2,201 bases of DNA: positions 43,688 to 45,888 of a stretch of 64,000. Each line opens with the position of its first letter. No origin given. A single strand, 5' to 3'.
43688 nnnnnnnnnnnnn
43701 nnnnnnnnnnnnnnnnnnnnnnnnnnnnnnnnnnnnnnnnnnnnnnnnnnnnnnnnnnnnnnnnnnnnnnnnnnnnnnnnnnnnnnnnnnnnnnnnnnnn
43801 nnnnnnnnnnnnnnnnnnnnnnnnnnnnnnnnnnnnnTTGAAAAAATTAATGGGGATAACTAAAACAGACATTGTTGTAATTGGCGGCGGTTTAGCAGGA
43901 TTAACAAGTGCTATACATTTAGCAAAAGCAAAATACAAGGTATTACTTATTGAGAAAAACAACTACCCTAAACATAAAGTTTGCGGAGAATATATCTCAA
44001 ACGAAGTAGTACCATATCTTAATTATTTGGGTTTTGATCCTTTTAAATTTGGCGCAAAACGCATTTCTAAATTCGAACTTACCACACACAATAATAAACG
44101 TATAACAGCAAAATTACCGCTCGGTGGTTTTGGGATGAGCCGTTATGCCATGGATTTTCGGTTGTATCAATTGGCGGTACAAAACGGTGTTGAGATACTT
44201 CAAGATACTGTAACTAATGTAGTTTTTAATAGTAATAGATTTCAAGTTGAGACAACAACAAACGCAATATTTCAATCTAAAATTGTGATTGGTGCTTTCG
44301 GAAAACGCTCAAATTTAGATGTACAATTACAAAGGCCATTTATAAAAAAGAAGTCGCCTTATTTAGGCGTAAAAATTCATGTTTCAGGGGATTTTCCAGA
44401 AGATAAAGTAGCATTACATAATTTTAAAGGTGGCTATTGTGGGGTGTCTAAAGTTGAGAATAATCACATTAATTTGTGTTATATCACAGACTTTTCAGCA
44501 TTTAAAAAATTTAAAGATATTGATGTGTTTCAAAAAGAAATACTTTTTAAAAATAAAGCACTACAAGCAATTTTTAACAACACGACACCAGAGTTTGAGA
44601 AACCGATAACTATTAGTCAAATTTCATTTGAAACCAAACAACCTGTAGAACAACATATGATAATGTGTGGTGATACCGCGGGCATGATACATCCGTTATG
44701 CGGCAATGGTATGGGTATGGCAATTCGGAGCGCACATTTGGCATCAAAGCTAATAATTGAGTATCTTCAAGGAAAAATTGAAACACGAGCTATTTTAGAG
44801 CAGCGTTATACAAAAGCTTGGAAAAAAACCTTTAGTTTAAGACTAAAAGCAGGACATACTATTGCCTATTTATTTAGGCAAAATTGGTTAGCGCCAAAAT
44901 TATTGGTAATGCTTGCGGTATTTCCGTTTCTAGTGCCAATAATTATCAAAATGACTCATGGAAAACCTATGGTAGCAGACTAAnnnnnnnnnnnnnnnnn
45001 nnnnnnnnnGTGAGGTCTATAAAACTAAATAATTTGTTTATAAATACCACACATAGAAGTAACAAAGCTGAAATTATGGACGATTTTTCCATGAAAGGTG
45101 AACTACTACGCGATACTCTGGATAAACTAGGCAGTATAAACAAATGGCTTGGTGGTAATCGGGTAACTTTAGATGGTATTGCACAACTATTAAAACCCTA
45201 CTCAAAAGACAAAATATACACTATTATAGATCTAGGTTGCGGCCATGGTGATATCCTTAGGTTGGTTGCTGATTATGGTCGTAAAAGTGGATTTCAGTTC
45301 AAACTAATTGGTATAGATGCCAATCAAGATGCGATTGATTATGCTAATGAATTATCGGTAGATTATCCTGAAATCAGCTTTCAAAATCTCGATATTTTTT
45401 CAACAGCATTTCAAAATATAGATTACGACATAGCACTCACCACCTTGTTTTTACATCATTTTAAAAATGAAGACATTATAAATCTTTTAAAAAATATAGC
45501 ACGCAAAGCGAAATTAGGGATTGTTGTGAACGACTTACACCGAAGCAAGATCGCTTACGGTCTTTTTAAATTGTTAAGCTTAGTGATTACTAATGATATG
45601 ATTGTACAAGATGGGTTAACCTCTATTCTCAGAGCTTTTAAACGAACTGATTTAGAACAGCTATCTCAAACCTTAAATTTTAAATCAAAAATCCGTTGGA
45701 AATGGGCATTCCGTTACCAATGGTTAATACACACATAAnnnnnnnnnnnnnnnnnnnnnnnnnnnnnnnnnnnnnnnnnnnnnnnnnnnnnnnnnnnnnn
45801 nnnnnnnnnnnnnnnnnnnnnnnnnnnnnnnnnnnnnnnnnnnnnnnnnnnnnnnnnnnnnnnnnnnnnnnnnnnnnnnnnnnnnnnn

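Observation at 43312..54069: Type III PKS biosynthetic cluster with its own fatty-acid synthase toolkit (srsABC/ars-like phenolic lipid pathway)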

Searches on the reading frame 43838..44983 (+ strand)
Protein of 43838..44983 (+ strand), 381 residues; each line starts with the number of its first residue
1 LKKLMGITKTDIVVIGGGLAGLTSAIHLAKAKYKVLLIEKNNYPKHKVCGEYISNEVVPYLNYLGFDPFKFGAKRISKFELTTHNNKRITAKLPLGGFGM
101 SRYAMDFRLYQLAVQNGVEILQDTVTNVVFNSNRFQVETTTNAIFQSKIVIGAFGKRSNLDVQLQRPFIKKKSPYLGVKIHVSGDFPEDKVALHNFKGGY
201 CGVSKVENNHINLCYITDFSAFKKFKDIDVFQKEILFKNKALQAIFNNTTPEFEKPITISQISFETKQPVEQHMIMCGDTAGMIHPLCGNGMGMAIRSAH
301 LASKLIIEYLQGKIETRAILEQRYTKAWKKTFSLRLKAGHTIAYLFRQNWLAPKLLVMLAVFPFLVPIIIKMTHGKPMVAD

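Call 3: search_protein_families(library=pfam, proteins=[window:43838-44983:+])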
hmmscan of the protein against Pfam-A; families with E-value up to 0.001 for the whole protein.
window:43838-44983:+ (381 aa): 14 families
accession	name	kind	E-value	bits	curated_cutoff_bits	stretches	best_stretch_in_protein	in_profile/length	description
PF01266.30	DAO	-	7.4e-12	45.9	27.9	1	11-44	1-34/353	FAD dependent oxidoreductase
PF05834.18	Lycopene_cycl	-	1.2e-10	41.5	23.4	1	11-193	1-174/380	Lycopene cyclase protein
PF01494.25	FAD_binding_3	-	1.9e-09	37.6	22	1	9-315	1-327/349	FAD binding domain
PF07992.20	Pyr_redox_2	-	2.1e-08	34.4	26.1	1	11-158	2-111/291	Pyridine nucleotide-disulphide oxidoreductase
PF01134.28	GIDA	-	2.4e-08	33.9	22.1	1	11-41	1-31/391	Glucose inhibited division protein A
PF04820.20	Trp_halogenase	-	9.8e-08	31.7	21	1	11-73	1-66/458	Tryptophan halogenase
PF00890.30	FAD_binding_2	-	1e-07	32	20.4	1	11-42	1-32/414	FAD binding domain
PF03486.20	HI0933_like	-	1.2e-07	31.9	50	1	11-48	2-39/244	HI0933-like protein Rossmann domain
PF13450.12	NAD_binding_8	-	2.7e-07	31.2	21.9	1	14-44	1-31/68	NAD(P)-binding Rossmann-like domain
PF13738.12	Pyr_redox_3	-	1.3e-06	28.3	30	0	13-42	1-31/305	Pyridine nucleotide-disulphide oxidoreductase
PF01946.23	Thi4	-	6.4e-06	26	26.2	1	1-41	9-50/235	Thi4 family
PF12831.13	FAD_oxidored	-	1.1e-05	25.4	27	1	11-43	1-33/416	FAD dependent oxidoreductase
PF00070.33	Pyr_redox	-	5.3e-05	24.1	22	1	12-62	2-51/82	Pyridine nucleotide-disulphide oxidoreductase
PF08491.16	SE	-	0.00012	21.8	20.1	1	263-309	121-167/276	Squalene epoxidase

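Call 5: search_protein_families(library=ncbifam, proteins=[window:43838-44983:+], max_evalue=0.01)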
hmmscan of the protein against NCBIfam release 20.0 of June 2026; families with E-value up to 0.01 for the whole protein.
window:43838-44983:+ (381 aa): 140 families (the best 25 are shown)
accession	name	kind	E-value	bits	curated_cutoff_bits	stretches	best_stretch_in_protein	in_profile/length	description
TIGR02032.1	GG-red-SF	subfamily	1.8e-31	109.9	158.8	1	11-305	2-296/297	geranylgeranyl reductase family protein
NF049967.1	QhpG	equivalog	3.1e-23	82.4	240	1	12-341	1-320/423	flavin-dependent monooxygenase QhpG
NF038171.1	maturase_LodB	equivalog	3.5e-21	75.7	400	1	11-333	1-335/361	lysine-epsilon-oxidase maturase LodB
TIGR02023.1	BchP-ChlP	subfamily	1.1e-19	70.7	343.3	2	11-165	2-162/388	geranylgeranyl diphosphate reductase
NF041080.1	DGGGPL_reductase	equivalog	2.9e-19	69.3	580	2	11-166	3-165/447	digeranylgeranylglycerophospholipid reductase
TIGR01988.1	Ubi-OHases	subfamily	1e-18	67.4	224.65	2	120-356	127-363/387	ubiquinone biosynthesis hydroxylase, UbiH/UbiF/VisC/COQ6 family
TIGR01984.1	UbiH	equivalog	3.6e-14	52.4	392.2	1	11-310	1-314/382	2-octaprenyl-6-methoxyphenyl hydroxylase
NF038174.1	maturase_GoxB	equivalog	2.5e-13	49.8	400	1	11-326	2-330/358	glycine oxidase maturase GoxB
NF045655.1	MkRedMenJ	equivalog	2.9e-13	49.5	700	1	8-171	3-173/406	menaquinone reductase MenJ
NF005788.0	PRK07608.1-3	equivalog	3.9e-13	48.9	478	2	112-349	119-356/388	UbiH/UbiF family hydroxylase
TIGR01790.1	carotene-cycl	subfamily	4.8e-13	49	209.5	2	269-334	257-324/387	lycopene cyclase family protein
NF005313.0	PRK06847.1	subfamily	1.3e-12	47.3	372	1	10-302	5-312/375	hypothetical protein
NF005612.0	PRK07364.1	equivalog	2.2e-12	46.2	487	2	131-351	151-374/415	FAD-dependent hydroxylase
NF033113.0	halo_ClmS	equivalog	9.7e-12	44.1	900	2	195-333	209-347/570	chloramphenicol-biosynthetic FADH2-dependent halogenase CmlS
NF006593.0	PRK09126.1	equivalog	6.5e-11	41.7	420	1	8-42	3-37/393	5-demethoxyubiquinol-8 5-hydroxylase UbiM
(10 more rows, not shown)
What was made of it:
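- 43838..44983 (+): Membrane-anchored FAD enzyme; probable ring hydroxylase (alternative: double-bond reductase). GG-reductase family 110 bits, QhpG 82, LodB 76, Ubi-hydroxylases 67, all below cut-off (call 5).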

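Call 29: search_solved_structures(query=window:43838-44983:+, max_evalue=0.00001)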
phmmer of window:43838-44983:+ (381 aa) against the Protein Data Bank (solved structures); distinct sequences matched with E-value up to 0.00001: 14.
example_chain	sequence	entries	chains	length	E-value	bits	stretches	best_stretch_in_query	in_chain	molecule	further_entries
5buk_A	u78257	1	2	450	3.4e-10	42.8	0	10-61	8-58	FADH2-dependent halogenase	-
5dbj_E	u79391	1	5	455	7.9e-07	31.7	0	10-65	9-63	FADH2-dependent halogenase PltA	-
8zop_A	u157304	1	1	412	1.1e-06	31.3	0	8-67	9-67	Halogenase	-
3oz2_A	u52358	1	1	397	2.2e-06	30.3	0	8-58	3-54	Digeranylgeranylglycerophospholipid reductase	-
7mwa_A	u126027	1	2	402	2.2e-06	30.2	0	11-46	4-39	2-polyprenyl-6-methoxyphenol 4-hydroxylase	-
7koe_C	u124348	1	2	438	3.4e-06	29.6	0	10-47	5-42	Electron transfer flavoprotein-quinone oxidoreductase FixC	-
3nix_A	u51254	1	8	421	4.5e-06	29.2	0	8-313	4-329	Flavoprotein/dehydrogenase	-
3atq_A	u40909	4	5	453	5.3e-06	29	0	8-123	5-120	Conserved Archaeal protein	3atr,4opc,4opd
4opi_A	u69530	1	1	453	5.4e-06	29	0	8-123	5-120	Conserved Archaeal protein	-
4opl_A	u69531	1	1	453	5.4e-06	29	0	8-123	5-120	Conserved Archaeal protein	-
4opg_A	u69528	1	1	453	5.4e-06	29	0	8-123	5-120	Conserved Archaeal protein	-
4opt_A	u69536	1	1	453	5.5e-06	29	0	8-123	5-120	Conserved Archaeal protein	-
4opu_A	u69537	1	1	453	6e-06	28.8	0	8-122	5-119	Conserved Archaeal protein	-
7fco_A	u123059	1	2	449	9.8e-06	28.1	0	262-325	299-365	ChlB4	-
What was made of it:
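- Tried and rejected: Halogenase role for the FAD enzyme: considered because of weak PDB hits to FADH2-dependent halogenases that cover only the N-terminal dinucleotide-binding region (call 29).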

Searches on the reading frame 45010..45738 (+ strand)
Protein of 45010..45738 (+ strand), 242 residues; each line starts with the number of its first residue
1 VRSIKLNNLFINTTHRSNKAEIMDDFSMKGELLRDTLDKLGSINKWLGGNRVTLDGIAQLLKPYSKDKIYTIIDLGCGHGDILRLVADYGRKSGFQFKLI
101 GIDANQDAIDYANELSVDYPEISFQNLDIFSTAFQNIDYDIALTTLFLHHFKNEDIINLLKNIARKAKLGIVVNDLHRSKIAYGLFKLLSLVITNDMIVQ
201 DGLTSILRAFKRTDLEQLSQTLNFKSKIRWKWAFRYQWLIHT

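Call 3: search_protein_families(library=pfam, proteins=[window:45010-45738:+])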
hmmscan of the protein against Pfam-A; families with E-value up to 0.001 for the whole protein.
window:45010-45738:+ (242 aa): 7 families
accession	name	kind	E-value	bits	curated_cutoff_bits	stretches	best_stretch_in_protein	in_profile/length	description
PF13649.12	Methyltransf_25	-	3.9e-13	50.3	27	1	72-168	1-94/97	Methyltransferase domain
PF13847.12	Methyltransf_31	-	6.9e-12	45.7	27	1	68-168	3-102/145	Methyltransferase domain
PF08241.18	Methyltransf_11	-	6.5e-10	40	21.2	1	74-168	2-88/95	Methyltransferase domain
PF13489.12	Methyltransf_23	-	5.2e-09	36.5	27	1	55-224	11-159/164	Methyltransferase domain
PF08242.18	Methyltransf_12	-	5.3e-09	37.1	30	1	73-166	1-91/98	Methyltransferase domain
PF13679.12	Methyltransf_32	-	5.5e-06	26.8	27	1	57-133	13-93/143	Methyltransferase domain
PF03848.20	TehB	-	0.00025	20.9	20.4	1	72-170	34-127/193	Tellurite resistance protein TehB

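Call 5: search_protein_families(library=ncbifam, proteins=[window:45010-45738:+], max_evalue=0.01)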
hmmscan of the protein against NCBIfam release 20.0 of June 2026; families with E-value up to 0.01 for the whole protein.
window:45010-45738:+ (242 aa): 18 families
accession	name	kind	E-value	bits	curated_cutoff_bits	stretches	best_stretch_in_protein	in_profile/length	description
NF004851.0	PRK06202.1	equivalog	1.7e-38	132.4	243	1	14-237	8-226/237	hypothetical protein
NF001244.0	PRK00216.1-5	equivalog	3.8e-06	26.4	216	1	67-178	50-158/236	bifunctional demethylmenaquinone methyltransferase/2-methoxy-6-polyprenyl-1,4-benzoquinol methylase UbiE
NF008992.0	PRK12335.1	equivalog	1.4e-05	24.4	303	1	64-168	118-216/289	SAM-dependent methyltransferase TehB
TIGR01983.1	UbiG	equivalog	0.00014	21.2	102.95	1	69-183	50-161/228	bifunctional 2-polyprenyl-6-hydroxyphenol methylase/3-demethylubiquinol 3-O-methyltransferase UbiG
TIGR02081.1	metW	equivalog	0.00018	21.1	189.5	1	71-172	16-107/194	methionine biosynthesis protein MetW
NF008300.0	PRK11088.1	equivalog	0.00023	20.7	303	1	55-143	72-156/272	23S rRNA (guanine(745)-N(1))-methyltransferase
TIGR02021.1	BchM-ChlM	equivalog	0.00028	20.4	158.9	1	65-173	49-153/218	magnesium protoporphyrin IX methyltransferase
NF043040.1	corrin_prot_MT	hypoth_equivalog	0.00045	19.7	180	1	70-168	43-140/216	corrinoid protein-associated methyltransferase CpaM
NF040539.1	AST_met_ArsM_2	exception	0.00048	20.1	240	1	68-139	56-124/262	putative arsinothricin biosynthesis methyltransferase ArsM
NF047649.1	MTase_UXPK_star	exception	0.00053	19.1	460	1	63-144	69-152/283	methyltransferase/UXPK-star double selenoprotein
NF002463.0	PRK01683.1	equivalog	0.00066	19.4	297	1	59-135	22-91/258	trans-aconitate 2-methyltransferase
TIGR00477.1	tehB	equivalog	0.00078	18.8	219.5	1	72-170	77-169/238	tellurite resistance methyltransferase TehB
NF003165.0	PRK04148.1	equivalog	0.0056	16.8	151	0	62-180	10-114/135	hypothetical protein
TIGR02072.1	BioC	equivalog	0.0083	15.9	184.95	0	59-168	25-125/244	malonyl-ACP O-methyltransferase BioC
TIGR03534.1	RF_mod_PrmC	equivalog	0.0089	15.5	199.1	0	58-140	78-158/253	peptide chain release factor N(5)-glutamine methyltransferase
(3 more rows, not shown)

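Call 30: search_solved_structures(query=window:45010-45738:+, max_evalue=0.001)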
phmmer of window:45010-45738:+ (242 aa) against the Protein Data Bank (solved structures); distinct sequences matched with E-value up to 0.001: 8.
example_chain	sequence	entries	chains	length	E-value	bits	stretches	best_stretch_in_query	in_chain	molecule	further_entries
5dm2_A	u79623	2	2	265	5e-05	26.4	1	70-189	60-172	Methyltransferase domain family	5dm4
5dm1_A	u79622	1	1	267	5.1e-05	26.3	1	70-190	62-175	Methyltransferase domain family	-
4kwc_A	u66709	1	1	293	5.9e-05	26.1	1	70-190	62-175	BpumL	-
7qw5_A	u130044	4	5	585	0.00026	24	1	65-140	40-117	Modification methylase BseCI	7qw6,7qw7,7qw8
5dly_A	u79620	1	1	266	0.00043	23.3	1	68-186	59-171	plantazolicin methyltransferase BamL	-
4kvz_A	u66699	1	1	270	0.00044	23.3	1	68-186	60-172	BamL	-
5dm0_A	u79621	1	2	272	0.00045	23.2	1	68-186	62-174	plantazolicin methyltransferase BamL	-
1wzn_A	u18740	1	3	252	0.00055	23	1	52-172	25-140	SAM-dependent methyltransferase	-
